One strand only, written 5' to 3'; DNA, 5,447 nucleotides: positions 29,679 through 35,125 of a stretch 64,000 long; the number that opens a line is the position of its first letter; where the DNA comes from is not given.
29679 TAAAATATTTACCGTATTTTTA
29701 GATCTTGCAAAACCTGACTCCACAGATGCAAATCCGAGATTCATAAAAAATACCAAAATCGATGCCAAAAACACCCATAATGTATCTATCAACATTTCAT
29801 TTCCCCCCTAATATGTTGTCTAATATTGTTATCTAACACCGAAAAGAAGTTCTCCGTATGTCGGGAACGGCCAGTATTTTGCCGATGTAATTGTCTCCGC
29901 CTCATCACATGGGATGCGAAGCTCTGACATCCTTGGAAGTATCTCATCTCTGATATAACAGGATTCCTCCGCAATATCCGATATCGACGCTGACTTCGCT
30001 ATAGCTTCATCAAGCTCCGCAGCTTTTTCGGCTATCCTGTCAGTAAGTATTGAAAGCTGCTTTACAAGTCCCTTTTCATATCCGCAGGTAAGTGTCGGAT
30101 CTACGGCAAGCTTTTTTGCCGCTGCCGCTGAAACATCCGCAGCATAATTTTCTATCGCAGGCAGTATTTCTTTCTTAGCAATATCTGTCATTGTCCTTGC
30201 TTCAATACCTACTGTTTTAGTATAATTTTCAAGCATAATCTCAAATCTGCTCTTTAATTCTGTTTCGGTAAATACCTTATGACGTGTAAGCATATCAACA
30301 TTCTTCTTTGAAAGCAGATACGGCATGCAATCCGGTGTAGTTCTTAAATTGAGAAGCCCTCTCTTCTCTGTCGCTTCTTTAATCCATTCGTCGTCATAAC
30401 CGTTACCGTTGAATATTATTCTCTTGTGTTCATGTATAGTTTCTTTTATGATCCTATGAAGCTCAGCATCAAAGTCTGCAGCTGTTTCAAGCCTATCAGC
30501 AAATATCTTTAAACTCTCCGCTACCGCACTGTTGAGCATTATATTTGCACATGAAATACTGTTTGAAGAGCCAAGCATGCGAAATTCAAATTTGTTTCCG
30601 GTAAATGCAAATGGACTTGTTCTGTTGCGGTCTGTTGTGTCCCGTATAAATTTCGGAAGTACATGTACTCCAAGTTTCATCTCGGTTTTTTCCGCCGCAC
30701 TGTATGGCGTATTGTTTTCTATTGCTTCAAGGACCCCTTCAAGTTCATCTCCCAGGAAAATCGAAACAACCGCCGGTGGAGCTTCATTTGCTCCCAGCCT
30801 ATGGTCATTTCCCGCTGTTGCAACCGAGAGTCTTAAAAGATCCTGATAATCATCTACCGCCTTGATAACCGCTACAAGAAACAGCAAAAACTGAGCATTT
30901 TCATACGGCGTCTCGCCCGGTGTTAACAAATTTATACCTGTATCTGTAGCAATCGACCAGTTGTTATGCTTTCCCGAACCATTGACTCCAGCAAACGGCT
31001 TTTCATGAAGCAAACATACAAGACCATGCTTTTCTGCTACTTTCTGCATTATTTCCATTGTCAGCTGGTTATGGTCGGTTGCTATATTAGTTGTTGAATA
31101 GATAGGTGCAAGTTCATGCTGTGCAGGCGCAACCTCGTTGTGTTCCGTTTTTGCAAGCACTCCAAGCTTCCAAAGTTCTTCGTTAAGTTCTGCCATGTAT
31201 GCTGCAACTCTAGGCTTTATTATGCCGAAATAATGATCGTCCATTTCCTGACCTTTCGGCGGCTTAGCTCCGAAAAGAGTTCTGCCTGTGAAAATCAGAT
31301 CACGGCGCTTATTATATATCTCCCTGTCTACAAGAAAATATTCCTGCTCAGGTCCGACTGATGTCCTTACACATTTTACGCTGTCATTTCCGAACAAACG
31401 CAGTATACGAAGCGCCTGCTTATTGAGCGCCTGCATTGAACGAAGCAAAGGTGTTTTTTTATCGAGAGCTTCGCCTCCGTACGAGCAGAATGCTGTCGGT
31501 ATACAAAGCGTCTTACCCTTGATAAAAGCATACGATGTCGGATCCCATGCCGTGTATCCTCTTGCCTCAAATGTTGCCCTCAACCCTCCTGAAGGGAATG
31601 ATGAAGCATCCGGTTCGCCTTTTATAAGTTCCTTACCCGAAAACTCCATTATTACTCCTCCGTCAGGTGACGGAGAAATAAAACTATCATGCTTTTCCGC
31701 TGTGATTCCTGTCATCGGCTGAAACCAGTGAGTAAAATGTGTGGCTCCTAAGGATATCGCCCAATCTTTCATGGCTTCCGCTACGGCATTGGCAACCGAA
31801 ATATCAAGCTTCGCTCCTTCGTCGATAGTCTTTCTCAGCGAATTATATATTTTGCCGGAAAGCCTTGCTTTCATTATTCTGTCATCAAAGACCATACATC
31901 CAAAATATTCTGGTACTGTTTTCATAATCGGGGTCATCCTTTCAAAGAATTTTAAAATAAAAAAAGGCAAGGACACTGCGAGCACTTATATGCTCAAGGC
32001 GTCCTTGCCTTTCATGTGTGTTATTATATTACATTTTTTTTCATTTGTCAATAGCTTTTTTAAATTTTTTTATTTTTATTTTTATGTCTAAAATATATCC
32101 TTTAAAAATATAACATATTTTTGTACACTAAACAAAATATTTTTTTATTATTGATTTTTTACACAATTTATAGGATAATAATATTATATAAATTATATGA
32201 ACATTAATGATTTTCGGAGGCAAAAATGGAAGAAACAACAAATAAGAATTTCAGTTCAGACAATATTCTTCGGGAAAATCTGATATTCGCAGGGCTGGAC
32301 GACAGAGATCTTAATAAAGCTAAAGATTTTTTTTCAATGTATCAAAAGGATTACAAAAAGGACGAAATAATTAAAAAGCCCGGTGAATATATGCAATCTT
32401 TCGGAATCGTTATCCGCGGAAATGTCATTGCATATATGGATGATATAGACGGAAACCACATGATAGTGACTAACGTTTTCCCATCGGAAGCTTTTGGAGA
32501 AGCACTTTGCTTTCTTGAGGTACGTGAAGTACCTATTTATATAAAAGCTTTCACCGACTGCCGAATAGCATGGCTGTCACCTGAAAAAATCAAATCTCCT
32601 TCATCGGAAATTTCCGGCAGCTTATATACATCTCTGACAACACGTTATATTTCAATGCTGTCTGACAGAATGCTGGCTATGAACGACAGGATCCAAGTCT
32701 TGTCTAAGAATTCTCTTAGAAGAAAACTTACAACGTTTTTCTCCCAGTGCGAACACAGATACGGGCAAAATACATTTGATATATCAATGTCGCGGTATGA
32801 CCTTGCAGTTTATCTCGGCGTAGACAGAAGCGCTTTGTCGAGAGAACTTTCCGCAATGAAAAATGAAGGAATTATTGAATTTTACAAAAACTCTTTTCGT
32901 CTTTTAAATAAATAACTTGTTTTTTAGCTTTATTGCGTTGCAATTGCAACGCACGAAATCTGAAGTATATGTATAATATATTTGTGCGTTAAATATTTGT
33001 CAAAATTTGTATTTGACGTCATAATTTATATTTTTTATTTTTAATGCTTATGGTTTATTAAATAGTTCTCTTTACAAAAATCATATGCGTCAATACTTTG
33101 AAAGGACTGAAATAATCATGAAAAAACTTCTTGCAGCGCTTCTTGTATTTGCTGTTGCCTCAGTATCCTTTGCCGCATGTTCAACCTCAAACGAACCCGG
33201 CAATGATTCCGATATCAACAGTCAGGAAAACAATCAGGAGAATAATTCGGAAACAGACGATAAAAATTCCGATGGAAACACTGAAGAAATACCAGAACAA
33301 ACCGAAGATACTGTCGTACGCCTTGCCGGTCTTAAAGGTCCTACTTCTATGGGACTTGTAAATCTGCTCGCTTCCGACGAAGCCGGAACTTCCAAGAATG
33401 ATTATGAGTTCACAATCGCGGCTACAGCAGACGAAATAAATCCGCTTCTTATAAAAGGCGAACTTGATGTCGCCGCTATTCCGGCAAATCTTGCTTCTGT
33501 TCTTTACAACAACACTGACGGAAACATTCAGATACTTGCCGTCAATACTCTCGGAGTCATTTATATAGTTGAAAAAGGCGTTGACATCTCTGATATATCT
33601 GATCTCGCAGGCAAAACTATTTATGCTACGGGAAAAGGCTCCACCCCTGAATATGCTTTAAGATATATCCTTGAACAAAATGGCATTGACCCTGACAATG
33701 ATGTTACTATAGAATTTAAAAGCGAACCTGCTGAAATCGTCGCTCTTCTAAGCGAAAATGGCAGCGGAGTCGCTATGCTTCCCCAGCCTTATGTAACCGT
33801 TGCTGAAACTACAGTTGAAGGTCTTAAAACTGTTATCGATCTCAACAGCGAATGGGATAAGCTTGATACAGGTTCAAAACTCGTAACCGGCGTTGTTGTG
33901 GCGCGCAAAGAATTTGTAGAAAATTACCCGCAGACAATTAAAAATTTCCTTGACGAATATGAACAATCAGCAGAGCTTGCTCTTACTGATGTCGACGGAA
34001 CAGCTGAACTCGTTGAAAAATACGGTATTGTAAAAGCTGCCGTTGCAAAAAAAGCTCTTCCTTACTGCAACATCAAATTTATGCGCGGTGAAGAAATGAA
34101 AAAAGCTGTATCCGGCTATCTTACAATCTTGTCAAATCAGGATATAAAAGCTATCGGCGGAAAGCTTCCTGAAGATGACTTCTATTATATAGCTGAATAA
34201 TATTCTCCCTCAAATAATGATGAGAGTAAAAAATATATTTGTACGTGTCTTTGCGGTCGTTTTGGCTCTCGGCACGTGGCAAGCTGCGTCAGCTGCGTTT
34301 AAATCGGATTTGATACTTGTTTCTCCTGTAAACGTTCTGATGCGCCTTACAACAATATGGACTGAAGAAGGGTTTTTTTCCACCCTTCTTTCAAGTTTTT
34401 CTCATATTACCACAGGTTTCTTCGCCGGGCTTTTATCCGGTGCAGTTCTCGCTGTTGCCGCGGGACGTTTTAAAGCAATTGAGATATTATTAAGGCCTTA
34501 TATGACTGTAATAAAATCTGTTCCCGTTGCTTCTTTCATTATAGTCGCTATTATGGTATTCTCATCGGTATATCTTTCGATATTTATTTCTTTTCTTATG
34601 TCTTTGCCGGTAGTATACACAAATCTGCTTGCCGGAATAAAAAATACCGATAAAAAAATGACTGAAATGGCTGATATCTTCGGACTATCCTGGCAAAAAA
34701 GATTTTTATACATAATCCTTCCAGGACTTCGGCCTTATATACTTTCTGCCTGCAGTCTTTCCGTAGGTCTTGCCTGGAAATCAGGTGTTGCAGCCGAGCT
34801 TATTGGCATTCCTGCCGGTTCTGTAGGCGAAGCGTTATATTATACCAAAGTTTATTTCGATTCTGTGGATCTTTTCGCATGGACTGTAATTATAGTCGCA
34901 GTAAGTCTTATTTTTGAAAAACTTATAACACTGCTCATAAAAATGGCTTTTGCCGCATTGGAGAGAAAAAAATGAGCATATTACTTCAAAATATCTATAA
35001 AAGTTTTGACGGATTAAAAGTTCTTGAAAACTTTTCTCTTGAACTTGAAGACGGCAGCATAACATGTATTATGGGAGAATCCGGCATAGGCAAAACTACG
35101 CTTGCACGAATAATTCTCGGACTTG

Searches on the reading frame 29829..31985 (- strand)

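Call 81: search_protein_families(library=pfam, proteins=[window:29829-31985:-], max_evalue=0.00001)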
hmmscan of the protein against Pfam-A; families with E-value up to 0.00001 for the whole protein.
window:29829-31985:- (718 aa): 3 families
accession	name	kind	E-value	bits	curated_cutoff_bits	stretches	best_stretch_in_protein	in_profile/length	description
PF12437.13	GSIII_N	-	4.3e-80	267.4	25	1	25-183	2-160/160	Glutamine synthetase type III N terminal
PF18318.6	Gln-synt_C-ter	-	6.1e-41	139.3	22.7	1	509-624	2-116/118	Glutamine synthetase C-terminal domain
PF00120.29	Gln-synt_C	-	8.3e-19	68.3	24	1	207-371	21-181/344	Glutamine synthetase, catalytic domain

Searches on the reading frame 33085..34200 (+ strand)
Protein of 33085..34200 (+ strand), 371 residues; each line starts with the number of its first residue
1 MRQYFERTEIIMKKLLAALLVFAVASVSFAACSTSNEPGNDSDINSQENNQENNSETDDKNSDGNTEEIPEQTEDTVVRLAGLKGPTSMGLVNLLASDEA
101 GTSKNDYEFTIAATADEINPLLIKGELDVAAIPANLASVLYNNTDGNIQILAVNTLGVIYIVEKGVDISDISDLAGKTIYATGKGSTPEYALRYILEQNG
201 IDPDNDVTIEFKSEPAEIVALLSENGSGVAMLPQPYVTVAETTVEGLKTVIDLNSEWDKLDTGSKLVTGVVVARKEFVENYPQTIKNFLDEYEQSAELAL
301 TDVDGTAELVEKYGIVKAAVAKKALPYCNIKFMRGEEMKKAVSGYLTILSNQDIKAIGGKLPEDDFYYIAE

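Call 81: search_protein_families(library=pfam, proteins=[window:33085-34200:+], max_evalue=0.00001)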
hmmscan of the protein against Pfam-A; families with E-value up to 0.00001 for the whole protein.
window:33085-34200:+ (371 aa): 4 families
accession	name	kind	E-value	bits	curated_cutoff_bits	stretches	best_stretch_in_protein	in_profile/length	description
PF02621.19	VitK2_biosynth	-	3.1e-10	40.4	26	1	110-345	26-246/252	Menaquinone biosynthesis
PF12974.12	Phosphonate-bd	-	8.6e-10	38.8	27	1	107-295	31-219/242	ABC transporter, phosphonate, periplasmic substrate-binding protein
PF09084.16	NMT1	-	7.7e-09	36.2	20.5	1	150-301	69-211/216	NMT1/THI5 like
PF13379.11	NMT1_2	-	9.7e-09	35.8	24.7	1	121-290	51-229/252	NMT1-like family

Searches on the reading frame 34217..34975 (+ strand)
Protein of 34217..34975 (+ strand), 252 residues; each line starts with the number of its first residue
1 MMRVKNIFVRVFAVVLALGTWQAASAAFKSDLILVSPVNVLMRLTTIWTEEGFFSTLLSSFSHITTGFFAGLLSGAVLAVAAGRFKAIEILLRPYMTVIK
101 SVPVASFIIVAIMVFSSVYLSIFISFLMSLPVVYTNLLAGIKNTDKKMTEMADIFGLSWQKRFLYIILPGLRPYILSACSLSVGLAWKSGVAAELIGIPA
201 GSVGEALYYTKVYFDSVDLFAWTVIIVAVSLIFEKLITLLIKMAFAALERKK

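Call 81: search_protein_families(library=pfam, proteins=[window:34217-34975:+], max_evalue=0.00001)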
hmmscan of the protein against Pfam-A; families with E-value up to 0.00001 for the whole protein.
window:34217-34975:+ (252 aa): 1 family
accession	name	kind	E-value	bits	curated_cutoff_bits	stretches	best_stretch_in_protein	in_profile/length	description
PF00528.27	BPD_transp_1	-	2.4e-15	57.2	26.4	1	75-232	5-165/184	Binding-protein-dependent transport system inner membrane component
